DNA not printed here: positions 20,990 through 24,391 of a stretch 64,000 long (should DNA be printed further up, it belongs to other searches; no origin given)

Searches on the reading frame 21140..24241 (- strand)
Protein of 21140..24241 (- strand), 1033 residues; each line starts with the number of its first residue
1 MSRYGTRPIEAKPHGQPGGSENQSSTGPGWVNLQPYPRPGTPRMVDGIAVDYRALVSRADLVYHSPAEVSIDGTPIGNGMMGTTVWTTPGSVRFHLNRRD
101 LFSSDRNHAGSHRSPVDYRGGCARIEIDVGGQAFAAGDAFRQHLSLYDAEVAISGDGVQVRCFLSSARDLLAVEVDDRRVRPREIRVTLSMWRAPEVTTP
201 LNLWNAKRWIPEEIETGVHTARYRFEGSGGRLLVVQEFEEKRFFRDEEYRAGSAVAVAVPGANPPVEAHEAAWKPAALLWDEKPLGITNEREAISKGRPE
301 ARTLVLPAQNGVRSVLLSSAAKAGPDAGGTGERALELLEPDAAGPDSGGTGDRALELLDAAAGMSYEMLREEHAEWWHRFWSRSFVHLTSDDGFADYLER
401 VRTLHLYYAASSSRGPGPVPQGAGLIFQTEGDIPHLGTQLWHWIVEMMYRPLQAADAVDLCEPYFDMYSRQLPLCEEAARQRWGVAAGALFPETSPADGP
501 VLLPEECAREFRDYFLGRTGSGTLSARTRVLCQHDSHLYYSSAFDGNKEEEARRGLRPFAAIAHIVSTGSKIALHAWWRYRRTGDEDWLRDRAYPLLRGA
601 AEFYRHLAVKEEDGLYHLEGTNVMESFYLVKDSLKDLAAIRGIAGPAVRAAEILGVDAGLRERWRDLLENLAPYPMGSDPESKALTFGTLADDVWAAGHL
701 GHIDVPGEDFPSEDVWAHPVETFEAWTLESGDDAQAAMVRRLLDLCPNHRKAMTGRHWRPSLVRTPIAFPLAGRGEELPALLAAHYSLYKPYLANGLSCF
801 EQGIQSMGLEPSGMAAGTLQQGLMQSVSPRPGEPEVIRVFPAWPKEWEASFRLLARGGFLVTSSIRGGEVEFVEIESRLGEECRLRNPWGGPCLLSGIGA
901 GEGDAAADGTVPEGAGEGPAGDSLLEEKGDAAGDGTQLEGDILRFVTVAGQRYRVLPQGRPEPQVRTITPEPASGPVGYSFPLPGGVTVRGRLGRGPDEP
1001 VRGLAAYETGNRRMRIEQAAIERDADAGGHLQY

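Call 16: search_protein_families(library=pfam, proteins=[window:21140-24241:-], max_evalue=0.001)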
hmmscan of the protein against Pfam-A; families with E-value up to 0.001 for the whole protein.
window:21140-24241:- (1033 aa): 4 families
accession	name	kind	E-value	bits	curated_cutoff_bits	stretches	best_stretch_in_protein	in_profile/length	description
PF18961.6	DUF5703_N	-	4e-16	60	26.7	1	62-202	1-132/287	Domain of unknown function (DUF5703)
PF22124.2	Glyco_hydro_95_cat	-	4.2e-12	46.1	27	1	567-679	166-288/408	Glycosyl hydrolase family 95 catalytic domain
PF21307.2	Glyco_hydro_95_C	-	3.5e-05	24.7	27.6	1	835-887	5-59/94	Glycoside hydrolase family 95, C-terminal domain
PF14498.12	Glyco_hyd_65N_2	-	0.00025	21.6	27.7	1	61-109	1-49/234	Glycosyl hydrolase family 65, N-terminal domain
